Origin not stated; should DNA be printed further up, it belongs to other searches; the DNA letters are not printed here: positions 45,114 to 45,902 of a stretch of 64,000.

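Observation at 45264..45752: Chromosomal AAC(3)-I-like aminoglycoside acetyltransferase homolog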

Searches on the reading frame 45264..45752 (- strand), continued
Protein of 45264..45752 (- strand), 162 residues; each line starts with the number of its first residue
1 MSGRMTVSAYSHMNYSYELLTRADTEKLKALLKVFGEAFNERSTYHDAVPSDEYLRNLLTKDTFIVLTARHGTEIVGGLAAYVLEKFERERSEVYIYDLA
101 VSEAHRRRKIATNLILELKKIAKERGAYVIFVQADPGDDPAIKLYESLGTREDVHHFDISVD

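Call 12: list_cluster_members(proteins=[P0001, P0002, P0025, P0031])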
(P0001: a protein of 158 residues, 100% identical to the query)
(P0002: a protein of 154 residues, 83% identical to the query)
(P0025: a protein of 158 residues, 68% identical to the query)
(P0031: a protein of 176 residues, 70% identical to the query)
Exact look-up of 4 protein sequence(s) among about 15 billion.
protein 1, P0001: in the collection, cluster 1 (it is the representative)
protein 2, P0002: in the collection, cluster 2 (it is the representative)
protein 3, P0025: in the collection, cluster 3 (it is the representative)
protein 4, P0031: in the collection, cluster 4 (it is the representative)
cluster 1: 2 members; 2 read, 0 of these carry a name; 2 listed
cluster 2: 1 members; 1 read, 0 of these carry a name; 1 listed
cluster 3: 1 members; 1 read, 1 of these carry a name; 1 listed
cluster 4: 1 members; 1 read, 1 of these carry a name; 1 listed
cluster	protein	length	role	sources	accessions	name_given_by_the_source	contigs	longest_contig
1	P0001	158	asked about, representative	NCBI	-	-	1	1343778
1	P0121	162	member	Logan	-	-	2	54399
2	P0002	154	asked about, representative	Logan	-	-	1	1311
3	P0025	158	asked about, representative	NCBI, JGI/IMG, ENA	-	aminoglycoside 3-N-acetyltransferase I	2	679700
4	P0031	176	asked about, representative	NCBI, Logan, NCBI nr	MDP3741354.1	MAG: AAC(3)-I family aminoglycoside N-acetyltransferase [bacterium] | AAC(3)-I family aminoglycoside N-acetyltransferase [bacterium]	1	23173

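Call 17: find_related_loci(query=A1, collection=genome_contigs, flank=6000)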
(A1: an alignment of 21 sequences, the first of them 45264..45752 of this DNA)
Query A1 (162 aa) in genome_contigs; peptide patterns used: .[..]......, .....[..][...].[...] (x = any residue, [..] = any of these).
600 stretches matched a pattern (row limit reached: there are more); 546 encode a relative of the query (tblastn E <= 1e-3); the best 80 are kept; 80 distinct loci.
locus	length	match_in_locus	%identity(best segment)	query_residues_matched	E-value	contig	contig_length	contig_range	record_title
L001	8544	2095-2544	66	13-162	4e-64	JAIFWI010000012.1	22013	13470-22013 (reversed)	MAG: Candidatus Parcubacteria bacterium isolate viral-cat_42_20 PAFVLPS_2018_scaffold_10417, whole genome shotgun sequen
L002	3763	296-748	66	11-161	4e-64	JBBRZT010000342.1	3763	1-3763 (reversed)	MAG: Candidatus Acidiferrales bacterium isolate metawrap_la5_66 metawrap_la5_66_K_209896_L_3763_cov_50.1035, whole genom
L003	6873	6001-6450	65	13-162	3e-62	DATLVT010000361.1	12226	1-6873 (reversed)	MAG TPA_asm: Polyangia bacterium isolate SMAG_U13199 k141_537400, whole genome shotgun sequence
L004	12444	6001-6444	68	14-161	1e-61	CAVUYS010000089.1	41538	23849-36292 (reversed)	MAG: uncultured Spirochaetota bacterium isolate MFD05674.bin.2.117 genome assembly, contig: contig_75167, whole genome s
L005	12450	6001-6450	67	13-161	1e-61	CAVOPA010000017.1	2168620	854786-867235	MAG: Vicinamibacteria bacterium isolate MFD00392.bin.1.420 genome assembly, contig: contig_5885, whole genome shotgun se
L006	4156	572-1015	67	13-160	3e-61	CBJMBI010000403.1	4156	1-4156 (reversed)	MAG TPA_asm: uncultured Ktedonobacterales bacterium isolate SRR27822709_binner12_Refined_16 genome assembly, contig: ERZ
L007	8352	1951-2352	70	29-162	2e-61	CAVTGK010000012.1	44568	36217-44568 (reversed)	MAG: uncultured Acidobacteriota bacterium isolate MFD09267.bin.2.138 genome assembly, contig: contig_124115, whole genom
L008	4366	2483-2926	68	13-160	8e-61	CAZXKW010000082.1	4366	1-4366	MAG TPA_asm: uncultured Candidatus Peribacteria bacterium isolate SRP278252_co1_695 genome assembly, contig: NODE_40955_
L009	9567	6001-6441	70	13-161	2e-60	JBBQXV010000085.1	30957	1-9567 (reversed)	MAG: Polyangiales bacterium isolate Co_metawrap_2134 Cmw_2134_k141_18088974_length_30957_cov_10.9974, whole genome shotg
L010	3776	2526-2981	63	11-162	2e-60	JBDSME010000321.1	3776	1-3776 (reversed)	MAG: Polyangia bacterium isolate cluster1_bin.386 k127_5686755, whole genome shotgun sequence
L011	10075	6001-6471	61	2-162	2e-60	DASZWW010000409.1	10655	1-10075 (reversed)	MAG TPA_asm: Polyangia bacterium isolate SMAG_U6167 k141_1134596, whole genome shotgun sequence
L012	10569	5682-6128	65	13-161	2e-60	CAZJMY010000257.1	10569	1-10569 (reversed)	MAG TPA_asm: uncultured Myxococcales bacterium isolate binchicken_co84_298 genome assembly, contig: k141_501129, whole g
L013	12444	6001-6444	65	14-161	3e-60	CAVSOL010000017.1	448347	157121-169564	MAG: uncultured proteobacterium isolate MFD03066.bin.2.147 genome assembly, contig: contig_2974, whole genome shotgun se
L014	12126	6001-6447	65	13-161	6e-60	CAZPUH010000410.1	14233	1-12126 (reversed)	MAG TPA_asm: uncultured Myxococcales bacterium isolate binchicken_co84_299 genome assembly, contig: k141_378544, whole g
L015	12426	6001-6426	66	20-161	1e-59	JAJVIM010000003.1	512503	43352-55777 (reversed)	MAG: Anaerolineae bacterium isolate Bin_81R c_000000000043, whole genome shotgun sequence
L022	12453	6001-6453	63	13-162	9e-59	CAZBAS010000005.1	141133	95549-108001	MAG TPA_asm: uncultured Candidatus Saccharibacteria bacterium isolate SRP278252_co1_116 genome assembly, contig: NODE_10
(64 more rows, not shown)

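Call 22: search_dna_similar(query=window:45264-45752:-, collection=plasmids, mode=protein, max_rows=25)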
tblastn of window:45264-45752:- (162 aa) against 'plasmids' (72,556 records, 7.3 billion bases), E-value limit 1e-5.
Records with a match: 89; places in all: 91; records where one place covers at least 80% of the query: 82.
Best place of each record, by identity: 60-80% 5; <60% 84.
By first word of the organism name: Enterobacter 15; Klebsiella 13; Escherichia 8; Pseudomonas 8; Citrobacter 6; Nostoc 4; Sinorhizobium 4; Variovorax 3; Salmonella 3; Agrobacterium 3; and 17 more.
By predicted mobility (MOB-suite, as given by PLSDB): conjugative 68; non-mobilizable 16; mobilizable 5.
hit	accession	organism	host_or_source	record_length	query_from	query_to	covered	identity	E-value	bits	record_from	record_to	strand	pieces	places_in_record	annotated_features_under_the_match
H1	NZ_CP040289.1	Nostoc sp. C057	Phaeoceros,pure culture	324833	13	162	93%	60.0%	1e-48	174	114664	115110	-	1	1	AAC(3)-I family aminoglycoside N-acetyltransferase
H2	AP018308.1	Aulosira laxa NIES-50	-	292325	20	161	88%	62.0%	2e-48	173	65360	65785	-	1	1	gentamycin 3-N-acetyltransferase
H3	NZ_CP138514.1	Variovorax paradoxus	Legume root,PacBio whole genome assembly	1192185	14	161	91%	58.1%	6e-49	175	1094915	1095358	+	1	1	none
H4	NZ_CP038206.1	Paracoccus pantotrophus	single cell,soil associated with ...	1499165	13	162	93%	57.3%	6e-47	169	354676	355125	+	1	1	aac(3)-Ih: aminoglycoside N-acetyltransferase AAC(3)-Ih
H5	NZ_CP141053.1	Paracoccus denitrificans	-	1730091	13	162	93%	56.7%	1e-46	169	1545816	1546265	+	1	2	aac(3)-Ih: aminoglycoside N-acetyltransferase AAC(3)-Ih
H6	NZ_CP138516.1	Variovorax paradoxus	Legume root,PacBio whole genome assembly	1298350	11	161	93%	56.3%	6e-50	178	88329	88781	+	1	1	none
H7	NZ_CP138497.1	Variovorax boronicumulans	Legume root,PacBio whole genome assembly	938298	14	161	91%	56.8%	2e-47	171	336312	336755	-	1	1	AAC(3)-I family aminoglycoside N-acetyltransferase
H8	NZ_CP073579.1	Photobacterium sp. GJ3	-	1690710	11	162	94%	54.5%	6e-43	158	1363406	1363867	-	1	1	record has no annotation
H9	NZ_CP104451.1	Raoultella ornithinolytica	whole organism,wastewater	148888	20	159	86%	58.6%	5e-46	166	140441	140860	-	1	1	AAC(6')-Ib10: AAC(6') | aac(3)-Ic: aminoglycoside N-acetyltransferase AAC(3)-Ic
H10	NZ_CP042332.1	Bosea sp. F3-2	soybean,soil sample,rhizosphere soil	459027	11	162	94%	51.3%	2e-41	153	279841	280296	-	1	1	AAC(3)-I family aminoglycoside N-acetyltransferase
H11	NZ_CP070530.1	Enterobacter hormaechei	Homo sapiens,Sputum-aspirate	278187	28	159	81%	59.1%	1e-44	162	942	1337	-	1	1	aac(3)-Ib: aminoglycoside N-acetyltransferase AAC(3)-Ib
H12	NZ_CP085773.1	Enterobacter hormaechei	Homo sapiens,Decubitus swab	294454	28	159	81%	59.1%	1e-44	162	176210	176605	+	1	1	aac(3)-Ib: aminoglycoside N-acetyltransferase AAC(3)-Ib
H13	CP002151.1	uncultured bacterium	-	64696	24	159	84%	57.4%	1e-43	160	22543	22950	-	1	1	aacC1: aminoglycoside 3'-N-acetyltransferase | aac(3)-Ib: aminoglycoside N-acetyltransferase AAC(3)-Ib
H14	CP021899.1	Enterobacter cloacae complex sp.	-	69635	24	159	84%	57.4%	1e-43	160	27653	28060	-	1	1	aminoglycoside N-acetyltransferase AAC(3)-Ib | AAC(3)-Ib: AAC(3) | aac(3)-Ib: aminoglycoside N-acetyltransferase AAC(3)-Ib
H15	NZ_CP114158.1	Klebsiella michiganensis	Homo sapiens,other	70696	24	159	84%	57.4%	1e-43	160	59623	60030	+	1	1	AAC(3)-Ib: AAC(3) | aac(3)-Ib: aminoglycoside N-acetyltransferase AAC(3)-Ib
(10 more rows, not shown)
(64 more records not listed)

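Call 23: find_encoding_contigs(protein=window:45264-45752:-, flank=10000, max_places=4)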
Protein window:45264-45752:- (162 aa): 2 contigs read that carry it; 1 place shown.
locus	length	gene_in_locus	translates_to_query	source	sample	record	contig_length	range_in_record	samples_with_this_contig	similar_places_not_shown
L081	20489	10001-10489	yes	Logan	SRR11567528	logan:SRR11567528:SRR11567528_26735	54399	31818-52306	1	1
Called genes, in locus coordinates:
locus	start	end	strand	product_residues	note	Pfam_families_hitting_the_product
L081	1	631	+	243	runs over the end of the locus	-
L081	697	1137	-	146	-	PF00903:Glyoxalase, PF13669:Glyoxalase_4 (weak)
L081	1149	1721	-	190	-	PF02589:LUD_dom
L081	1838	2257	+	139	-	PF00903:Glyoxalase, PF06983:3-dmu-9_3-mt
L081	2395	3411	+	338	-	PF10646:Germane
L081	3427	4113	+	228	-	PF12146:Hydrolase_4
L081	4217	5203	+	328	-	PF03537:Glyco_hydro_114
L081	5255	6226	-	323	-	PF03724:META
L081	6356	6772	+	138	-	PF10604:Polyketide_cyc2 (weak), PF08327:AHSA1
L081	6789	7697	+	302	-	-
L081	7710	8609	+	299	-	PF06983:3-dmu-9_3-mt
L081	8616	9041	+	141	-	PF08818:DUF1801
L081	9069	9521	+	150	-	PF08327:AHSA1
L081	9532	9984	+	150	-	-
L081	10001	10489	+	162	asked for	PF13673:Acetyltransf_10 (weak), PF00583:Acetyltransf_1, PF13508:Acetyltransf_7, PF08445:FR47 (weak)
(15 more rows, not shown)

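Call 42: search_protein_families(library=pfam, alignment_id=A2, max_evalue=0.00001)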
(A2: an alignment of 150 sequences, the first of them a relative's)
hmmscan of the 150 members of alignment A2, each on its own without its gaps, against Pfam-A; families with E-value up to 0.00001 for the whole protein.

A. member 1, L001:1663-2085:+ (140 aa): 2 families
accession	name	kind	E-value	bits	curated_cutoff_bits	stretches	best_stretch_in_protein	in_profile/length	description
PF08327.17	AHSA1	-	3e-24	86.1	22.1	1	12-136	1-124/125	Activator of Hsp90 ATPase homolog 1-like protein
PF10604.15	Polyketide_cyc2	-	6.2e-07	30.2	27.4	1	5-131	4-136/142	Polyketide cyclase / dehydrase and lipid transport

B. families by the number of members that match (of 150 scanned): 131 families (the first 25 are shown)
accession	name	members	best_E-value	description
PF00903.31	Glyoxalase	5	1.1e-24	Glyoxalase/Bleomycin resistance protein/Dioxygenase superfamily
PF13669.12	Glyoxalase_4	4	4.5e-15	Glyoxalase/Bleomycin resistance protein/Dioxygenase superfamily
PF14696.12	Glyoxalase_5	4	3.6e-12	Hydroxyphenylpyruvate dioxygenase, HPPD, N-terminal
PF00583.31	Acetyltransf_1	4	3.2e-11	Acetyltransferase (GNAT) family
PF06824.17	Glyco_hydro_125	3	9.6e-165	Metal-independent alpha-mannosidase (GH125)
PF13847.12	Methyltransf_31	3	2.6e-19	Methyltransferase domain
PF13673.13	Acetyltransf_10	3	1.6e-11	Acetyltransferase (GNAT) domain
PF13508.13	Acetyltransf_7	3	1.8e-10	Acetyltransferase (GNAT) domain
PF01810.24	LysE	2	9.1e-42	LysE type translocator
PF00593.30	TonB_dep_Rec_b-barrel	2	2e-37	TonB dependent receptor-like, beta-barrel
PF12833.13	HTH_18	2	2.2e-27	Helix-turn-helix domain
PF00892.27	EamA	2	3.9e-27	EamA-like transporter family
PF07715.20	Plug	2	3.5e-24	TonB-dependent Receptor Plug Domain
PF01872.23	RibD_C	2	9.6e-23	RibD C-terminal domain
PF08241.18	Methyltransf_11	2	1.3e-20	Methyltransferase domain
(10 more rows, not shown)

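Call 43: get_annotated_region(hit=H9, flank=3000)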
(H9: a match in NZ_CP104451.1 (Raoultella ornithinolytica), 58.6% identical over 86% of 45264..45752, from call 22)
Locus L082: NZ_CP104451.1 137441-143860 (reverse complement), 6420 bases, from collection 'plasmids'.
description: Raoultella ornithinolytica strain MQB_Silv_108 plasmid pIncA_Silv108, complete sequence
organism: Raoultella ornithinolytica (NCBI taxid 54291)
taxonomy: Bacteria; Pseudomonadota; Gammaproteobacteria; Enterobacterales; Enterobacteriaceae; Raoultella; Raoultella ornithinolytica
host: -; source: whole organism,wastewater; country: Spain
typing (MOB-suite, as given by PLSDB): conjugative; replicon IncA,rep_cluster_658; relaxase MOBH,MOBH; mating-pair formation MPF_F
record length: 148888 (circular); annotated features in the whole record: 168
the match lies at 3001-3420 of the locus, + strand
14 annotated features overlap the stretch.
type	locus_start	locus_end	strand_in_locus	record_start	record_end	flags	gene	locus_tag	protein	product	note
CDS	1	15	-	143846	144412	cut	-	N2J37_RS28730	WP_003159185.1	recombinase family protein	GO:0006310 - DNA recombination [Evidence IEA]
CDS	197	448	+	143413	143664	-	-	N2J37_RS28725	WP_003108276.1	AbrB/MazE/SpoVT family DNA-binding domain-containing protein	-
CDS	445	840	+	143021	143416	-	-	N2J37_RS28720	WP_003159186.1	type II toxin-antitoxin system VapC family toxin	-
CDS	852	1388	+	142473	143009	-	-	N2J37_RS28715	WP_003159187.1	hypothetical protein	-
CDS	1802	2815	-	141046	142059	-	intI1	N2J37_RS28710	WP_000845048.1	class 1 integron integrase IntI1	-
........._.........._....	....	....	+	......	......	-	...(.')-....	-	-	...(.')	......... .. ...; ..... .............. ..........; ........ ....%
predicted_resistance_gene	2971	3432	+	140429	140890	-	aac(3)-Ic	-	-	aminoglycoside N-acetyltransferase AAC(3)-Ic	predicted by amrfinderplus; class AMINOGLYCOSIDE; identity 100.0%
CDS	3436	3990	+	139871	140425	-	-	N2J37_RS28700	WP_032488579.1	aminoglycoside N-acetyltransferase AAC(6')-Ib3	-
predicted_resistance_gene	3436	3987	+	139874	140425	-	aac(6')-Ib3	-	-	aminoglycoside N-acetyltransferase AAC(6')-Ib3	predicted by amrfinderplus; class AMINOGLYCOSIDE; identity 100.0%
CDS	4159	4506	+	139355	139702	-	-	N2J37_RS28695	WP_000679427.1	quaternary ammonium compound efflux SMR transporter QacE delta 1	-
predicted_resistance_gene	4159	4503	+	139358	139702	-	qacEdelta1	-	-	quaternary ammonium compound efflux SMR transporter QacE delta 1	predicted by amrfinderplus; class QUATERNARY AMMONIUM; identity 100.0%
predicted_resistance_gene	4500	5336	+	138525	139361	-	sul1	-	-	sulfonamide-resistant dihydropteroate synthase Sul1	predicted by amrfinderplus; class SULFONAMIDE; identity 100.0%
CDS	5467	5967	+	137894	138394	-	-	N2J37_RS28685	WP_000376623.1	GNAT family N-acetyltransferase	-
CDS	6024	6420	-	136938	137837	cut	-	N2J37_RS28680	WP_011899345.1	TniB family NTP-binding protein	-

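Call 44: get_annotated_region(hit=H4, flank=3000)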
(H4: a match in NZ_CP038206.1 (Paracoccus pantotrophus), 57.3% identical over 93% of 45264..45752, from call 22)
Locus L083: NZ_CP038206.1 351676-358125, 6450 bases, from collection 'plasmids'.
description: Paracoccus pantotrophus strain DSM 11072 plasmid pPAN3, complete sequence
organism: Paracoccus pantotrophus (NCBI taxid 82367)
taxonomy: Bacteria; Pseudomonadota; Alphaproteobacteria; Rhodobacterales; Paracoccaceae; Paracoccus; Paracoccus pantotrophus
host: -; source: single cell,soil associated with Quercus lobator; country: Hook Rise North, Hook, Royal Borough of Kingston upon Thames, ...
typing (MOB-suite, as given by PLSDB): conjugative; replicon rep_cluster_378,rep_cluster_746; relaxase MOBP; mating-pair formation MPF_T
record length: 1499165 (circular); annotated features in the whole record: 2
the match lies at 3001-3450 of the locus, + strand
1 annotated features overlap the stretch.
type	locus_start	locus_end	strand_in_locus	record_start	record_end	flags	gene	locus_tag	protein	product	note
predicted_resistance_gene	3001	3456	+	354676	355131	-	aac(3)-Ih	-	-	aminoglycoside N-acetyltransferase AAC(3)-Ih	predicted by amrfinderplus; class AMINOGLYCOSIDE; identity 98.03%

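Call 55: predict_structure(alignment_id=A1)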
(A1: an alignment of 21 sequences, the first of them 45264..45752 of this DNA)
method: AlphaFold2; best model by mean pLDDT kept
length: 162 residues; sequences in the alignment: 21
mean_pLDDT: 89.2   pTM: 0.84
mean pLDDT of the five models: 89.2, 88.3, 76.5, 74.2, 73.1
residues with pLDDT >= 90: 118; 70-90: 29; 50-70: 4; < 50: 11
segments of 3 or more residues with pLDDT < 50: 1-3, 5-12
pLDDT, mean of each block of 10 residues (from residue 1): 43 82 97 95 88 97 97 97 83 93 94 97 92 90 92 89 86
secondary structure, 60 per line:
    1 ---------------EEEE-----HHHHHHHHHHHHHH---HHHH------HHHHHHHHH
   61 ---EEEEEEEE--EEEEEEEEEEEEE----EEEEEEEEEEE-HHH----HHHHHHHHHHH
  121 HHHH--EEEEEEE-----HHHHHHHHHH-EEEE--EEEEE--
elements in order: E16-19 H25-38 H42-45 H52-60 E64-71 E74-86 E91-101 H110-124 E127-133 H139-148 E150-153 E156-160
